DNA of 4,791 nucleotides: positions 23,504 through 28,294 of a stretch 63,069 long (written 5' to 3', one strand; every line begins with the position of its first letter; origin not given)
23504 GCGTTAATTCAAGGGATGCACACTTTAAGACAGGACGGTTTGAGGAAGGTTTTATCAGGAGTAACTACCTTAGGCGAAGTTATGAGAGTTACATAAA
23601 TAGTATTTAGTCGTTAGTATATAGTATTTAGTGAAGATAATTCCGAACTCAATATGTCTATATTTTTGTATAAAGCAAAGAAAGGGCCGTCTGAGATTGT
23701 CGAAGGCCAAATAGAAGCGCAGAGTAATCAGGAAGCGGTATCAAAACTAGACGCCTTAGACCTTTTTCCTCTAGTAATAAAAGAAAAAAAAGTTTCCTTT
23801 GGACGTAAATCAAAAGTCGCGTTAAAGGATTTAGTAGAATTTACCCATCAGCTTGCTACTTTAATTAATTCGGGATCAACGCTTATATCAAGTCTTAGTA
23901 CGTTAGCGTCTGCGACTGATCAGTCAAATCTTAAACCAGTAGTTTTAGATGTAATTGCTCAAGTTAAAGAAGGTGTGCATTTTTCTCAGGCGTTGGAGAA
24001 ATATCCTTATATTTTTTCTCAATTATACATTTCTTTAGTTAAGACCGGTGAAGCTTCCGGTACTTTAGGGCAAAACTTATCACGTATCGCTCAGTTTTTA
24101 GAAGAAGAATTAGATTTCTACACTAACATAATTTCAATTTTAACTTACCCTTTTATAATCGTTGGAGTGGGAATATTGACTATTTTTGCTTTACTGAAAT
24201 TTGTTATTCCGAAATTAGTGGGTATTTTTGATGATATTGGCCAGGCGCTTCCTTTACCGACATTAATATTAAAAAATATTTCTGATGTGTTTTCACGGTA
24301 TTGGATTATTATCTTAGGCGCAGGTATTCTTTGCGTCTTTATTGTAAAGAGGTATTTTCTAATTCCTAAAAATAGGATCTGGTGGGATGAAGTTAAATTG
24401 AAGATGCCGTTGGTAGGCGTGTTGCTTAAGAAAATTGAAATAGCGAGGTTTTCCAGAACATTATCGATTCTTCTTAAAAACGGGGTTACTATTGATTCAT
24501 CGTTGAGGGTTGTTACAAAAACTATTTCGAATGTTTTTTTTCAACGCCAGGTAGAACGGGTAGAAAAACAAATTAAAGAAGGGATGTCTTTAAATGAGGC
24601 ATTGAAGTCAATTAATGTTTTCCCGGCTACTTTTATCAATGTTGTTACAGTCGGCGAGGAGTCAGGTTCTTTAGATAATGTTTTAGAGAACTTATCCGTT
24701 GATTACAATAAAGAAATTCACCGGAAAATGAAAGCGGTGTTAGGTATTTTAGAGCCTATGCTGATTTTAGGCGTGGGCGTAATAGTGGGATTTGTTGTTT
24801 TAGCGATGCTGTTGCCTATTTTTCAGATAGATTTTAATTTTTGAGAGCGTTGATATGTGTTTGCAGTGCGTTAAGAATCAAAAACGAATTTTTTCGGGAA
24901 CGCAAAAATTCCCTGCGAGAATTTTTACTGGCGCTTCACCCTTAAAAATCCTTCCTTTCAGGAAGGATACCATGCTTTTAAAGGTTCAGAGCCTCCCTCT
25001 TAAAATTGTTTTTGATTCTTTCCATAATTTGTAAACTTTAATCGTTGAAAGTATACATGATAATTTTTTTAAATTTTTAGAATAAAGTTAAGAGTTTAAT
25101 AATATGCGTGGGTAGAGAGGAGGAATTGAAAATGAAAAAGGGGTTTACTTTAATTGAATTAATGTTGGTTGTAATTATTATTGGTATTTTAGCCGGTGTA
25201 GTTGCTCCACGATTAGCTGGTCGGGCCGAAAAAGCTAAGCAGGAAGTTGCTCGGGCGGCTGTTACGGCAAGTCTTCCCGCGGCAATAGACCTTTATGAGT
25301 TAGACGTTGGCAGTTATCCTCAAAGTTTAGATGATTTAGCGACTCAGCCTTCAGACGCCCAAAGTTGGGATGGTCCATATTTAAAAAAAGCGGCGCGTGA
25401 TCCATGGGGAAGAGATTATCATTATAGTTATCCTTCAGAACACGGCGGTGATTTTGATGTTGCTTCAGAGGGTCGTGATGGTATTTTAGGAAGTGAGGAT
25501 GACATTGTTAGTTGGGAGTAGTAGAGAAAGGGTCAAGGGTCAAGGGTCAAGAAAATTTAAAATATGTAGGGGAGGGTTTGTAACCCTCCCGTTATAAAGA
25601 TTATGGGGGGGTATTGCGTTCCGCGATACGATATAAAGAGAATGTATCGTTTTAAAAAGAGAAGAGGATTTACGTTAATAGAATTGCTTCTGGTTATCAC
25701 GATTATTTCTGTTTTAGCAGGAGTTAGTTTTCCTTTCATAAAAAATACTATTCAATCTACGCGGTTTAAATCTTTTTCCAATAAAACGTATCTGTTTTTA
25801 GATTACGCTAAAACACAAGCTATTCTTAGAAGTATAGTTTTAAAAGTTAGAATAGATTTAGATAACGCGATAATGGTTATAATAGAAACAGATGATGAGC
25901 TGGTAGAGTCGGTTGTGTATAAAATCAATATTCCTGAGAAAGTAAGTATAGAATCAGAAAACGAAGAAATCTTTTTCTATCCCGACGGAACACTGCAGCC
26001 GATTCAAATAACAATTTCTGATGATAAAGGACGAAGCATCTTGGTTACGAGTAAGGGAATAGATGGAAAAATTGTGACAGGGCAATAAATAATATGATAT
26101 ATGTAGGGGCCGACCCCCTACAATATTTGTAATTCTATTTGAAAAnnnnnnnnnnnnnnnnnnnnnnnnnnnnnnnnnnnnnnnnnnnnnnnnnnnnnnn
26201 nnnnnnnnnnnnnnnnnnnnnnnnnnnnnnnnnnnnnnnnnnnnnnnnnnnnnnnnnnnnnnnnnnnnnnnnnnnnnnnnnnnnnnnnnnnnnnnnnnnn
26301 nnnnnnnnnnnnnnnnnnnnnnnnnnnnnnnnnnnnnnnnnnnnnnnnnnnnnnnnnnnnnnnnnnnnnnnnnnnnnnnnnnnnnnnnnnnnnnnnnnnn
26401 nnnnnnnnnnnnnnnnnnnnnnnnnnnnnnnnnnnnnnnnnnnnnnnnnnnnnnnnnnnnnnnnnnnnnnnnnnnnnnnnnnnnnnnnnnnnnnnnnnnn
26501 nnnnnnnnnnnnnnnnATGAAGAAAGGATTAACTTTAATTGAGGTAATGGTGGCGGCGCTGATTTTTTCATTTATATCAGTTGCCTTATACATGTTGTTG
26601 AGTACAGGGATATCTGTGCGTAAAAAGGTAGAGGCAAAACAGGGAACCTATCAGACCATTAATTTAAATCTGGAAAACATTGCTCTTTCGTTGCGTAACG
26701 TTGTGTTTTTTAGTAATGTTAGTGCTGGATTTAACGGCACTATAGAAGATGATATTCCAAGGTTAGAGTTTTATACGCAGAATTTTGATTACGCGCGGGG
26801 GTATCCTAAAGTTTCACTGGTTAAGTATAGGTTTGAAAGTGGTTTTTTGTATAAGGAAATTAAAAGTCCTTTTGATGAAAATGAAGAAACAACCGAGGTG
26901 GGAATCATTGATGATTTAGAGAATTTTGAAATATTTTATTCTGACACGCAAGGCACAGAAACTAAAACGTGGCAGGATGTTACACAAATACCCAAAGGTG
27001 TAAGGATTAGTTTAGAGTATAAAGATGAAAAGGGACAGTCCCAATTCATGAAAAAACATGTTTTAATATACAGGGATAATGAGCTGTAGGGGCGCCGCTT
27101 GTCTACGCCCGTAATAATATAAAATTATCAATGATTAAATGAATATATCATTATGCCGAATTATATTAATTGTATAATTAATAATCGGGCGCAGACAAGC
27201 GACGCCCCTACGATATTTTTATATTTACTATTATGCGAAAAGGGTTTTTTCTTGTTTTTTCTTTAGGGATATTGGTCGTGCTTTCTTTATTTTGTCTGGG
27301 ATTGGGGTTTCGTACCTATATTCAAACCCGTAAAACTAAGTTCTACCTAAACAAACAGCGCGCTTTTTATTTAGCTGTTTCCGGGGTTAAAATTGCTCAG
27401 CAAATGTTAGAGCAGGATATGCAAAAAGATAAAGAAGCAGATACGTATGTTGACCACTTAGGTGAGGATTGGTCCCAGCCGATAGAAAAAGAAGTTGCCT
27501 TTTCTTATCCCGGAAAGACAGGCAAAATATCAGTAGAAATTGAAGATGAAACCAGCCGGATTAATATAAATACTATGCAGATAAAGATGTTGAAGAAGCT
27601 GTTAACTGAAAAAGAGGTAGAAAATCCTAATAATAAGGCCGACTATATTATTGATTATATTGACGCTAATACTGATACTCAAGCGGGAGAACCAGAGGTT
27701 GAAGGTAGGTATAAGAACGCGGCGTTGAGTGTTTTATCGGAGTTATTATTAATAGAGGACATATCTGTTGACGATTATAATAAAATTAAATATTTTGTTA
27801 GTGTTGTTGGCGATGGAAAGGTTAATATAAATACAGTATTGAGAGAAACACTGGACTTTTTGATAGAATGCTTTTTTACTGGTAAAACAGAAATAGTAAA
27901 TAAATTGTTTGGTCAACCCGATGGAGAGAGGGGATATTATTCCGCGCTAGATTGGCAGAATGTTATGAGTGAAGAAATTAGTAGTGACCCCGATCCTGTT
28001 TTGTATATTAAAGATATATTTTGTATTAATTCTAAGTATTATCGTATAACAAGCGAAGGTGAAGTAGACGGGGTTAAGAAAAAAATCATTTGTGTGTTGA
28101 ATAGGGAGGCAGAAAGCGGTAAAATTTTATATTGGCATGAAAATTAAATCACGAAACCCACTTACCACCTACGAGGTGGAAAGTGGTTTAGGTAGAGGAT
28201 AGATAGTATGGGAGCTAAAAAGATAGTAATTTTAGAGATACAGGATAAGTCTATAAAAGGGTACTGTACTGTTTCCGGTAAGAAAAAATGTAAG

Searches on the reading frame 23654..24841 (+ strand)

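Call 67: search_protein_families(library=pfam, proteins=[window:23654-24841:+], max_evalue=0.001)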
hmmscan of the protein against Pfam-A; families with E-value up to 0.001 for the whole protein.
window:23654-24841:+ (396 aa): 1 family
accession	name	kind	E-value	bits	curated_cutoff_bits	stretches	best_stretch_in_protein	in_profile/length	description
PF00482.28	T2SSF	-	1.1e-57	193.9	25.2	2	266-388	1-125/125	Type II secretion system (T2SS), protein F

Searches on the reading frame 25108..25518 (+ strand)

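Call 67: search_protein_families(library=pfam, proteins=[window:25108-25518:+], max_evalue=0.001)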
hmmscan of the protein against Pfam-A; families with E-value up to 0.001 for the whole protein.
window:25108-25518:+ (137 aa): 2 families
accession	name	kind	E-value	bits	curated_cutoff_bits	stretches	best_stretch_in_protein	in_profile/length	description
PF08334.16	T2SSG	-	5.9e-27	94.3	21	1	36-136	2-108/108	Type II secretion system (T2SS), protein G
PF07963.17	N_methyl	-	1.4e-07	31.2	21.2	1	8-32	2-26/27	Prokaryotic N-terminal methylation motif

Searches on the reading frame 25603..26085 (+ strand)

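Call 67: search_protein_families(library=pfam, proteins=[window:25603-26085:+], max_evalue=0.001)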
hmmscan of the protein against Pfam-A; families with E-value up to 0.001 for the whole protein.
window:25603-26085:+ (161 aa): 1 family
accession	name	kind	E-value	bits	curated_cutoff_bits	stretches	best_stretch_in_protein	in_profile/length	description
PF07963.17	N_methyl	-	4.2e-09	36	21.2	1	18-42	2-26/27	Prokaryotic N-terminal methylation motif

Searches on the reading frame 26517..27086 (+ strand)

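Call 67: search_protein_families(library=pfam, proteins=[window:26517-27086:+], max_evalue=0.001)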
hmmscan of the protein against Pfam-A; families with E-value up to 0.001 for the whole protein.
window:26517-27086:+ (190 aa): 2 families
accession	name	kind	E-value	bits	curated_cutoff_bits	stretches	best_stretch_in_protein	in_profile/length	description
PF11612.13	T2SSJ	-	1.5e-07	32.2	28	1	75-171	30-133/140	Type II secretion system (T2SS), protein J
PF07963.17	N_methyl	-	3.6e-06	26.8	21.2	1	2-25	4-27/27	Prokaryotic N-terminal methylation motif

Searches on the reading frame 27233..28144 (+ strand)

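Call 67: search_protein_families(library=pfam, proteins=[window:27233-28144:+], max_evalue=0.001)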
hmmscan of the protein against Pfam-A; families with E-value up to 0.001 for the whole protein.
window:27233-28144:+ (304 aa): 1 family
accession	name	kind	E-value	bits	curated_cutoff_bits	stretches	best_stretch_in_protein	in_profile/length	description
PF21687.3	T2SSK_1st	-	7.6e-06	27.1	26.2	1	112-192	15-105/107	Type II secretion system (T2SS), protein K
